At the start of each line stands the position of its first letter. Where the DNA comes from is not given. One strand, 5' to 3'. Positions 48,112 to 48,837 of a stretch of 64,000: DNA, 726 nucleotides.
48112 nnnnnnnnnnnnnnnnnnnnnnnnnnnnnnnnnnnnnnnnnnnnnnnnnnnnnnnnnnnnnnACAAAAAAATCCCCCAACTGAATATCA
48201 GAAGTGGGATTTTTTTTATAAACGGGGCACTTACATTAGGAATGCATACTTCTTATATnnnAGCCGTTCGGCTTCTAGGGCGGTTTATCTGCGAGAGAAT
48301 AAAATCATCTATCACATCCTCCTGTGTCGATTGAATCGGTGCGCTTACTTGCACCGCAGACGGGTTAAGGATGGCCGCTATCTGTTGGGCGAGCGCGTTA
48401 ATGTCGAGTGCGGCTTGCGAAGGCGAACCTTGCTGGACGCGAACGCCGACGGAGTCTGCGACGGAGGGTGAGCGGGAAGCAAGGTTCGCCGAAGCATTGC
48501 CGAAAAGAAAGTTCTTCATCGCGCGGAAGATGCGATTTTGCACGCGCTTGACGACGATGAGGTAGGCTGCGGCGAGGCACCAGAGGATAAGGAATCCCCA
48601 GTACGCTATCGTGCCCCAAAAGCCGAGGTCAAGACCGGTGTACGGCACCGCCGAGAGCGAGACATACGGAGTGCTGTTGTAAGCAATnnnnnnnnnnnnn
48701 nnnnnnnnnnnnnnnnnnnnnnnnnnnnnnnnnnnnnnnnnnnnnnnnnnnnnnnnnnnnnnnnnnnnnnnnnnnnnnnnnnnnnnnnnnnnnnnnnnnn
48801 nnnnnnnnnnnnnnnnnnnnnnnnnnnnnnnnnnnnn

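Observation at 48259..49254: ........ tandem-repeat surface protein with a sortase-like VPYTG-TM-KR signal followed by an atypical long tail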

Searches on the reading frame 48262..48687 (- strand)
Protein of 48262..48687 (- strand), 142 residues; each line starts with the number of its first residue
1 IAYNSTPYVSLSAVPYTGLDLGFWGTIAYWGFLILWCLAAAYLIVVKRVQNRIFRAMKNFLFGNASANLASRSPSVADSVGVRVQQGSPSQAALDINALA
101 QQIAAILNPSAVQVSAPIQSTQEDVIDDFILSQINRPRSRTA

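Call 29: search_protein_representatives(alignment_id=A2)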
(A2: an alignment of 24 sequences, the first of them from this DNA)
Query: 24 sequences, 109 profile positions. Proteins with E-value up to 0.001 (for the whole library): 761; up to 1e-10: 238; up to 1e-30: 113. The best 150 are listed.
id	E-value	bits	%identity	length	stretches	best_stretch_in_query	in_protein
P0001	7.7e-42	158.1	-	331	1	2-108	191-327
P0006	1.4e-41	157.3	-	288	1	2-108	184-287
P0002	1.2e-40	154.2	-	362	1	2-108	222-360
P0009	1.3e-40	154.2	-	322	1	2-108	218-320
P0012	2.9e-39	149.8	-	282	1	2-107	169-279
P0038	1.2e-38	147.8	-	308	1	2-108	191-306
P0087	4.0e-38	146.1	-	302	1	4-108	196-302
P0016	4.3e-38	146.0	-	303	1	1-107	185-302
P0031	4.9e-38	145.8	-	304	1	2-108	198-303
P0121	5.2e-38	145.7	-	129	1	2-108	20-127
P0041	6.3e-38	145.5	-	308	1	3-106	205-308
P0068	7.7e-38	145.2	-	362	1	1-107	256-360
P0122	7.9e-38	145.2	-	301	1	4-107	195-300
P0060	2.6e-37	143.5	-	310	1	2-108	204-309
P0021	2.9e-37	143.4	-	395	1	2-108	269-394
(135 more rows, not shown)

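Call 33: find_related_loci(query=A2, collection=genome_contigs, flank=10000)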
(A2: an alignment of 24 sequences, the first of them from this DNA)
Query A2 (142 aa) in genome_contigs; peptide patterns used: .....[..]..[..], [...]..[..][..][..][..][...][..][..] (x = any residue, [..] = any of these).
242 stretches matched a pattern; 222 encode a relative of the query (tblastn E <= 1e-3); the best 80 are kept; 77 distinct loci.
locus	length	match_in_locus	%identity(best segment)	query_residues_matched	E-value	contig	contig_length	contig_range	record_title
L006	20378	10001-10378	53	1-136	7e-40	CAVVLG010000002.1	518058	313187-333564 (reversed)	MAG: Candidatus Adlerbacteria bacterium isolate MFD09222.bin.1.2 genome assembly, contig: contig_36000, whole genome sho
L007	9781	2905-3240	51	2-138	9e-37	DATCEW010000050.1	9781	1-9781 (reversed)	MAG TPA_asm: Candidatus Paceibacterota bacterium isolate SMAG_U7764 k141_159136, whole genome shotgun sequence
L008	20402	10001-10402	47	5-138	3e-32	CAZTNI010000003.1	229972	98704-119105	MAG TPA_asm: uncultured Candidatus Saccharibacteria bacterium isolate SRP292972_co1_97 genome assembly, contig: NODE_75_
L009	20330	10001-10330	45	1-138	2e-31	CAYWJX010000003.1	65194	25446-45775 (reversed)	MAG TPA_asm: uncultured Candidatus Saccharibacteria bacterium isolate binchicken_co3_505 genome assembly, contig: NODE_1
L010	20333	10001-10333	46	1-138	5e-31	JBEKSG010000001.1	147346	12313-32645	MAG: Minisyncoccia bacterium isolate SPRUCE 529 SPRUCE_529_1, whole genome shotgun sequence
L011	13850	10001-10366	44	3-136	4e-30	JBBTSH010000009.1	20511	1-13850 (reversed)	MAG: Patescibacteria group bacterium isolate H43-bin068_1 H43_bin068_1_000000000009, whole genome shotgun sequence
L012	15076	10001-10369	43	4-138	1e-29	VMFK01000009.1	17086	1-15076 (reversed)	MAG: Parcubacteria group bacterium Gr01-1014_56 G01um101456_scaffold_1008, whole genome shotgun sequence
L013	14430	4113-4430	49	5-138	1e-29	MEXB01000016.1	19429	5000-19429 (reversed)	MAG: Candidatus Adlerbacteria bacterium RIFOXYC1_FULL_48_26 rifoxyc1_full_scaffold_955, whole genome shotgun sequence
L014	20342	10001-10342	47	1-134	1e-29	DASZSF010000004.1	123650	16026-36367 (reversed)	MAG TPA_asm: Candidatus Paceibacterota bacterium isolate SMAG_U6043 k141_822007, whole genome shotgun sequence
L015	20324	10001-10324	42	1-138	2e-29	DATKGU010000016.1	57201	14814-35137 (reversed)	MAG TPA_asm: Candidatus Paceibacterota bacterium isolate SMAG_U14559 k141_113823, whole genome shotgun sequence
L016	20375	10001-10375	48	5-138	4e-29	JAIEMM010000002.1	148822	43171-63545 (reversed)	MAG: Patescibacteria group bacterium isolate co.spades.CONCOCT.2.5kb_058 c_000000000003, whole genome shotgun sequence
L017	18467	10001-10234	60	7-93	3e-29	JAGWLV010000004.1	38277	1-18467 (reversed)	MAG: Patescibacteria group bacterium isolate REEB193 contig-150_1600, whole genome shotgun sequence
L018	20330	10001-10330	48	1-136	4e-29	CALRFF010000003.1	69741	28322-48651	MAG: Candidatus Nomurabacteria bacterium isolate TH-Jun18-118 genome assembly, contig: TH-Jun18-C617, whole genome shotg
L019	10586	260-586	45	1-139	5e-29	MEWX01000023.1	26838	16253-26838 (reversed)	MAG: Candidatus Adlerbacteria bacterium RIFCSPLOWO2_01_FULL_51_16 rifcsplowo2_01_scaffold_4853, whole genome shotgun seq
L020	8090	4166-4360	75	1-63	1e-28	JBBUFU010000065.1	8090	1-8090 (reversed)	MAG: Patescibacteria group bacterium isolate H43-bin025_1 H43_bin025_1_000000000065, whole genome shotgun sequence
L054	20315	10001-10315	35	7-136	1e-22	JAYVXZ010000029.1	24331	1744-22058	MAG: Candidatus Adlerbacteria bacterium isolate GL85_DN_metabinner_53 GL85_DN_metabinner_53_28, whole genome shotgun seq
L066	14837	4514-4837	42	11-136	8e-21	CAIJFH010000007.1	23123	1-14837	Candidatus Adlerbacteria bacterium isolate C4_bin-407 genome assembly, contig: bin-407:07/38, whole genome shotgun seque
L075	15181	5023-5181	64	8-63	2e-17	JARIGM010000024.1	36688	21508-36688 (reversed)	MAG: Candidatus Kaiserbacteria bacterium isolate CullarsAll.DT.26 k141_326441, whole genome shotgun sequence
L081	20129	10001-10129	65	5-47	5e-12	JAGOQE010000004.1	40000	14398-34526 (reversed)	MAG: Candidatus Paceibacterota bacterium isolate Gw_Eff_bin_129 Gw_Eff_1683_length_40000_cov_8.444963, whole genome shot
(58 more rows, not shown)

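Call 55: search_protein_families(library=pfam, proteins=[L075:3136-5943:+, L081:8147-10861:+, L054:11894-14224:+, L066:2594-4846:+], max_evalue=0.01)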
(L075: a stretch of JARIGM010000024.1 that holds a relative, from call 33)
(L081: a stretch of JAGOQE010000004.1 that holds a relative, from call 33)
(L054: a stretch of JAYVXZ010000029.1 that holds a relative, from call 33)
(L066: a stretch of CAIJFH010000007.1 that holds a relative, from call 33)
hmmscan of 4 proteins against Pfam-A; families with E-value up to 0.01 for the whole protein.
L075:3136-5943:+ (935 aa): 0 families

L081:8147-10861:+ (904 aa): 0 families

L054:11894-14224:+ (776 aa): 0 families

L066:2594-4846:+ (750 aa): 1 family
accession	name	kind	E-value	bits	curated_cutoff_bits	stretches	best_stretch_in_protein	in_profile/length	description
PF03153.18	TFIIA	-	0.00079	20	36.2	1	542-749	115-280/415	Transcription factor IIA, alpha/beta subunit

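Call 56: search_protein_families(library=ncbifam, proteins=[L075:3136-5943:+, L081:8147-10861:+, L054:11894-14224:+, L066:2594-4846:+, L066:3-1142:+], max_evalue=0.1)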
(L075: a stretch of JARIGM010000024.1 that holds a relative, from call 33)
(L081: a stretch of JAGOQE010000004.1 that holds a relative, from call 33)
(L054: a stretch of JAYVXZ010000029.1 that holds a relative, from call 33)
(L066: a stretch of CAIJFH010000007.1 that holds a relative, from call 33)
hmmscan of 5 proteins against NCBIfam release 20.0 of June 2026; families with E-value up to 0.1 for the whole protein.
L075:3136-5943:+ (935 aa): 1 family
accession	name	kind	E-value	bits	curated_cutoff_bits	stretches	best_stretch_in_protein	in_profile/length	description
NF052487.1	EndoDexBT3087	equivalog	0.085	11.1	730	0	506-549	30-73/589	endo-dextranase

L081:8147-10861:+ (904 aa): 0 families

L054:11894-14224:+ (776 aa): 0 families

L066:2594-4846:+ (750 aa): 0 families

L066:3-1142:+ (379 aa): 1 family
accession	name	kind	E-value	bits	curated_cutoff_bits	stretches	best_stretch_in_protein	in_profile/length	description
NF052523.2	TafF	equivalog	0.0035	16.5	420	1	244-364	172-292/379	TafF family fimbrial protein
